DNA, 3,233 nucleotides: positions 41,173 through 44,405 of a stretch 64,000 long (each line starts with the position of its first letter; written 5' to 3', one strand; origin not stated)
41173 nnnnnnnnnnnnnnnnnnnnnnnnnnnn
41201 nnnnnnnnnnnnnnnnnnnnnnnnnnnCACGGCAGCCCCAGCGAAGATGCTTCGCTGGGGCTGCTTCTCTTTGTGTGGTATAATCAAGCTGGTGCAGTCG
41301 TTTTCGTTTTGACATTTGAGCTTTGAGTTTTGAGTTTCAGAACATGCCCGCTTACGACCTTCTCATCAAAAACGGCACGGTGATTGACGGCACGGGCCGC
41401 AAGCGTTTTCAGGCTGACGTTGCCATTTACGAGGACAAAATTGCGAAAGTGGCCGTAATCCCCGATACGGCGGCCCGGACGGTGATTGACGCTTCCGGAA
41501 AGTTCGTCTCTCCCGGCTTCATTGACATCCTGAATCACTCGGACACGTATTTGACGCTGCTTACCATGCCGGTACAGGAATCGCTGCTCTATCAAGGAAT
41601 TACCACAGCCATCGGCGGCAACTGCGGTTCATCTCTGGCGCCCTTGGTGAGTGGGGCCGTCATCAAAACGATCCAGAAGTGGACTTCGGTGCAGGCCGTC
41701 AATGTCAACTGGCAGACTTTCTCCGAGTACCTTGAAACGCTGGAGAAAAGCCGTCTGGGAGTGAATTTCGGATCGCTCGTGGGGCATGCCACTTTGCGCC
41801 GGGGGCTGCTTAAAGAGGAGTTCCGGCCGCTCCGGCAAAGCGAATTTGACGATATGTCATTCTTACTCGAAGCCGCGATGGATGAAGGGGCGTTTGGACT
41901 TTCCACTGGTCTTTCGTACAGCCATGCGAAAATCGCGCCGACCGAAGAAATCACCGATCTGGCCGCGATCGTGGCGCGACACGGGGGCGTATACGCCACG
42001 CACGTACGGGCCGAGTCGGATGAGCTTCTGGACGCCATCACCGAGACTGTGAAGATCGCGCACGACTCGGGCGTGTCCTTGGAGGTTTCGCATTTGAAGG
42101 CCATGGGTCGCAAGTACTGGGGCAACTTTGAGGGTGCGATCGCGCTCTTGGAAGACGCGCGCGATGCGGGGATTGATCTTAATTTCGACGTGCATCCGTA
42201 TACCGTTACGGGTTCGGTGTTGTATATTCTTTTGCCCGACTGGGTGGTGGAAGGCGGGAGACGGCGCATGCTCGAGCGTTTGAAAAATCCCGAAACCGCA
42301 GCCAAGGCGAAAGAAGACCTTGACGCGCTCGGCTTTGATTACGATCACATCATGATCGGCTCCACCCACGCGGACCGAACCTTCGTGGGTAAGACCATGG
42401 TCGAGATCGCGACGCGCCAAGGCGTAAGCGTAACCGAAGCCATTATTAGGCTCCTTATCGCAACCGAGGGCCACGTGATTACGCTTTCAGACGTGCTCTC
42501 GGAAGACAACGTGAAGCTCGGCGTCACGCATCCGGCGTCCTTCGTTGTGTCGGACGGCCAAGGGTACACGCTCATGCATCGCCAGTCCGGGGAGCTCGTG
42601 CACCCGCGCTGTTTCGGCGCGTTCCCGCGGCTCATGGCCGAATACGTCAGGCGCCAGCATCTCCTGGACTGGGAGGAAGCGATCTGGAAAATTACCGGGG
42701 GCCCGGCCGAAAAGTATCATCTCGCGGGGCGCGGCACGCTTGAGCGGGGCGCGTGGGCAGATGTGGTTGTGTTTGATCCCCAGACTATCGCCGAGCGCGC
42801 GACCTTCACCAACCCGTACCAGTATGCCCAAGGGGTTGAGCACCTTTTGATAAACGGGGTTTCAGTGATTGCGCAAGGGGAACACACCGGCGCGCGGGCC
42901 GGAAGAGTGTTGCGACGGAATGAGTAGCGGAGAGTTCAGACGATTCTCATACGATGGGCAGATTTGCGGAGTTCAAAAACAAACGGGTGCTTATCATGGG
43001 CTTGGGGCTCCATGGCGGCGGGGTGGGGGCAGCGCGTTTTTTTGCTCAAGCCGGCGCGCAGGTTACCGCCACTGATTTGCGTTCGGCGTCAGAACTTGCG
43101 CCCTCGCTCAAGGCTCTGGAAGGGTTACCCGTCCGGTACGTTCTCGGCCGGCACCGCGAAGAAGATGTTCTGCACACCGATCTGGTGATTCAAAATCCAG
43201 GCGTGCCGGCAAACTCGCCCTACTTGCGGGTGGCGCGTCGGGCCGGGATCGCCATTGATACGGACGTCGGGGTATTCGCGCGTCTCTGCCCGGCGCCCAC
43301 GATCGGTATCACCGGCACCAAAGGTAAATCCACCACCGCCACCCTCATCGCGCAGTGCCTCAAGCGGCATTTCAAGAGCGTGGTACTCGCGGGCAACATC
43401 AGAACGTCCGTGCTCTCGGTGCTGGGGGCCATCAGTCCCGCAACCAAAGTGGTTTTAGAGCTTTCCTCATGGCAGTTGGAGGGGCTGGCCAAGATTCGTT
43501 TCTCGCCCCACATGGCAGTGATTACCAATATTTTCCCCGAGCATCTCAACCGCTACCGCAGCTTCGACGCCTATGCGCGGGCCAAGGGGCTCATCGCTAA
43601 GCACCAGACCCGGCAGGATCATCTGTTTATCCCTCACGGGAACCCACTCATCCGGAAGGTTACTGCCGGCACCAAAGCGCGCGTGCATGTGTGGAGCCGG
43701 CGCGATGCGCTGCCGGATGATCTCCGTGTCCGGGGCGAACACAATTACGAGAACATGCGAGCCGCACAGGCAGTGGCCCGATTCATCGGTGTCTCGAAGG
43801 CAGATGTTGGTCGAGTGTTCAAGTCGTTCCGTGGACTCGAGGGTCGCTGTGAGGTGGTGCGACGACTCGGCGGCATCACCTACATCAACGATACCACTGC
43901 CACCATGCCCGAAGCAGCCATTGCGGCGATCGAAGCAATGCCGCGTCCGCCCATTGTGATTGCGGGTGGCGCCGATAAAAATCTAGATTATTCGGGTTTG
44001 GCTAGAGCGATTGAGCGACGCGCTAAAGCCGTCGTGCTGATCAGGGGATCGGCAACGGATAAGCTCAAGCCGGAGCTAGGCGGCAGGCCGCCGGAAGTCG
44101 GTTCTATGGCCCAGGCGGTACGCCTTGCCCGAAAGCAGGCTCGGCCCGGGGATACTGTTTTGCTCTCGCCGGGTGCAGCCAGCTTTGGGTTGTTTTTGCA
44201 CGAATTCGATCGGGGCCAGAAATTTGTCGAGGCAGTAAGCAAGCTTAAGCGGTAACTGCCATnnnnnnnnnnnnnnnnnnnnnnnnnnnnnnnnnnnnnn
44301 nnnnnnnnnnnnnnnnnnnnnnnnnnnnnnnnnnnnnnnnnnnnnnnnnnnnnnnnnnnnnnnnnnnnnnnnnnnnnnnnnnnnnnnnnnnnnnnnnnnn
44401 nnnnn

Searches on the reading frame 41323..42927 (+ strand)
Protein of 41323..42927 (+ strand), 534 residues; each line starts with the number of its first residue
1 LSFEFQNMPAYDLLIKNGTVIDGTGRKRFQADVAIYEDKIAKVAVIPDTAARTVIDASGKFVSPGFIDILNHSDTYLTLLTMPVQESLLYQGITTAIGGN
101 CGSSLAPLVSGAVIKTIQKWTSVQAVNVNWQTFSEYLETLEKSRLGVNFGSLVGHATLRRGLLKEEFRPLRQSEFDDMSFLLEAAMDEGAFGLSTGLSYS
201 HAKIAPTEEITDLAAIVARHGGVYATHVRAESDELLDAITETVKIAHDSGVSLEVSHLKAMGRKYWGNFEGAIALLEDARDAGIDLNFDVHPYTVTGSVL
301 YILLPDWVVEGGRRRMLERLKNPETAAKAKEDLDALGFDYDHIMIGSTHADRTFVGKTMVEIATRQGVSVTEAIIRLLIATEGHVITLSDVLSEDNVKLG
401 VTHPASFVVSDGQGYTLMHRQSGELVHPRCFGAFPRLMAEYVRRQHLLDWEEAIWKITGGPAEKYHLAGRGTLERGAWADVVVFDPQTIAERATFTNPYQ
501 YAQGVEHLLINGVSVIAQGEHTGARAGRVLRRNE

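Call 4: search_protein_families(library=pfam, proteins=[window:41323-42927:+], max_evalue=0.1)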
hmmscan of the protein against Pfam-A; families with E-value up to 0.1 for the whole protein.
window:41323-42927:+ (534 aa): 2 families
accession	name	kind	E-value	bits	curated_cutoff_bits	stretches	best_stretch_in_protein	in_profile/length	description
PF07969.17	Amidohydro_3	-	4.1e-25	89.6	29.7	1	54-515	2-471/472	Amidohydrolase family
PF01979.26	Amidohydro_1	-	5.5e-05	23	25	1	382-501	229-328/345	Amidohydrolase family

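Call 6: search_protein_families(library=ncbifam, proteins=[window:41323-42927:+], max_evalue=1)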
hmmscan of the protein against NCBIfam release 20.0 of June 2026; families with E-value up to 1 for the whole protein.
window:41323-42927:+ (534 aa): 59 families (the best 25 are shown)
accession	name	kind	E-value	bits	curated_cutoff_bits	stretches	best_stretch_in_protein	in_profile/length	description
NF006560.0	PRK09061.1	subfamily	4.3e-54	183.7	340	3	388-533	347-514/517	amidohydrolase family protein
NF006689.0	PRK09237.1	equivalog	4.3e-18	65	371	2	10-103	2-97/383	amidohydrolase/deacetylase family metallohydrolase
NF009060.0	PRK12394.1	equivalog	8.4e-15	54.4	442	1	11-114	3-107/381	metallo-dependent hydrolase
TIGR03583.1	EF_0837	hypoth_equivalog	2.6e-14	53.1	432.15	2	11-116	1-100/365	amidohydrolase/deacetylase family metallohydrolase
NF006839.0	PRK09357.1-4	equivalog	5.8e-14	51.5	576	2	13-72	2-61/422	dihydroorotase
NF004839.0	PRK06189.1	equivalog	1.8e-13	50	631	2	10-73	2-63/451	allantoinase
NF005791.0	PRK07627.1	equivalog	2e-11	43.5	442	2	13-69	3-60/425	dihydroorotase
NF009941.0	PRK13404.1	subfamily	2.9e-11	42.7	647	1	9-100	2-89/478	dihydropyrimidinase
NF006688.0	PRK09236.1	equivalog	5.4e-11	41.9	535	2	12-68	3-58/444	dihydroorotase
TIGR02033.1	D-hydantoinase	equivalog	9.2e-11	41.3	393.25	1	13-77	1-64/454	dihydropyrimidinase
NF006845.0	PRK09357.2-6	equivalog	1.6e-10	40.3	728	1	13-72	3-63/428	dihydroorotase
TIGR03178.1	allantoinase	equivalog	1.7e-10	40.3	357.85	1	12-72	1-59/441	allantoinase AllB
NF011990.0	PRK15446.2-6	subfamily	5.5e-10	38.5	233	2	13-75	3-66/390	alpha-D-ribose 1-methylphosphonate 5-triphosphate diphosphatase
NF006837.0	PRK09357.1-2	equivalog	6.9e-10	38.1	575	2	13-72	3-62/428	dihydroorotase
TIGR00857.1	pyrC_multi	subfamily_domain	8.8e-10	38.1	279.05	2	27-73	2-48/412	dihydroorotase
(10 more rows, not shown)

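Call 112: search_solved_structures(query=window:41323-42927:+, max_evalue=0.00001)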
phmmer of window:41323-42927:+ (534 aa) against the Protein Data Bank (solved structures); distinct sequences matched with E-value up to 0.00001: 13.
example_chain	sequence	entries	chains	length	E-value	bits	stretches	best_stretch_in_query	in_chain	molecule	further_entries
9g5m_A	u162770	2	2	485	3.7e-81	276.5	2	12-300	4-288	Amidohydrolase family protein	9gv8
1rjp_A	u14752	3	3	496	7.1e-80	272.3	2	9-333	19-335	D-aminoacylase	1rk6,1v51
1m7j_A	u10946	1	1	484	8.6e-80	272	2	10-333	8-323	D-aminoacylase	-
1rjq_A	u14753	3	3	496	9.2e-80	271.9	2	9-333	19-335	D-aminoacylase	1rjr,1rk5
1v4y_A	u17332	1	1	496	1.9e-78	267.6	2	9-333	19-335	D-aminoacylase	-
3gip_A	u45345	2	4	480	7.8e-73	249.1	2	6-300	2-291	N-acyl-D-glutamate deacylase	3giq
9kb1_A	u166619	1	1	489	1.4e-59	205.3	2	10-300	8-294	PpOngB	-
9kb3_A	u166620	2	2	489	1.1e-58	202.4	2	10-300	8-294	Carbohydrate de-N-acetylated protein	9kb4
2ics_A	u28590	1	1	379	2.3e-12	49.6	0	448-497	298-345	Adenine Deaminase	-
1nfg_A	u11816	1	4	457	8e-08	34.6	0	12-76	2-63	D-hydantoinase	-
8je0_A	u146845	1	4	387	4.5e-07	32.1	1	11-110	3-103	Amidase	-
2fty_A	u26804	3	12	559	4.7e-06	28.7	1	9-88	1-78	dihydropyrimidinase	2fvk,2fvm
1gkp_A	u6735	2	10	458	8.2e-06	28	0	13-81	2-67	HYDANTOINASE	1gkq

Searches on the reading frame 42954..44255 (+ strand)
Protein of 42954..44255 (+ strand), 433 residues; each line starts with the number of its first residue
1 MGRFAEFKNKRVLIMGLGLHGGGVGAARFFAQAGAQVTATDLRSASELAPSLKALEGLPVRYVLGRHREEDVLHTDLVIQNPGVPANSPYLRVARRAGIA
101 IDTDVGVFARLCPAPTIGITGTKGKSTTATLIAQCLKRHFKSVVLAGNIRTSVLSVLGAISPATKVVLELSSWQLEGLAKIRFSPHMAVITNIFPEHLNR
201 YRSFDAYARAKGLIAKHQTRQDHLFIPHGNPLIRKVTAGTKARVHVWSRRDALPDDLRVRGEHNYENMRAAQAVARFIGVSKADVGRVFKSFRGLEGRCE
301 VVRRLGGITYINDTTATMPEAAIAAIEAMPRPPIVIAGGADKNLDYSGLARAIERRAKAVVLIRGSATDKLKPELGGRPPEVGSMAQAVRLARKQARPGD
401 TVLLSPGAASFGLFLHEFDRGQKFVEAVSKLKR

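Call 4: search_protein_families(library=pfam, proteins=[window:42954-44255:+], max_evalue=0.1)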
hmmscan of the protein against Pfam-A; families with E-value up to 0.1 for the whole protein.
window:42954-44255:+ (433 aa): 5 families
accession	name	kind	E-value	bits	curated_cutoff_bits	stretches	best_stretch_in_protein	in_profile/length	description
PF08245.18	Mur_ligase_M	-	2.7e-22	80.2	24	1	119-247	1-145/200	Mur ligase middle domain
PF02875.26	Mur_ligase_C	-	5.3e-13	50.3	28.4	1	297-406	1-125/127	Mur ligase, glutamate ligase domain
PF21799.2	MurD-like_N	-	9e-12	45.6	27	1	10-101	1-86/88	Mur ligase MurD-like, N-terminal domain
PF01262.27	AlaDh_PNT_C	-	0.013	15.4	23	1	3-85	22-103/214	Alanine dehydrogenase/PNT, C-terminal domain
PF01656.29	CbiA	-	0.038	14.4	25.4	0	118-145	5-32/125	CobQ/CobB/MinD/ParA nucleotide binding domain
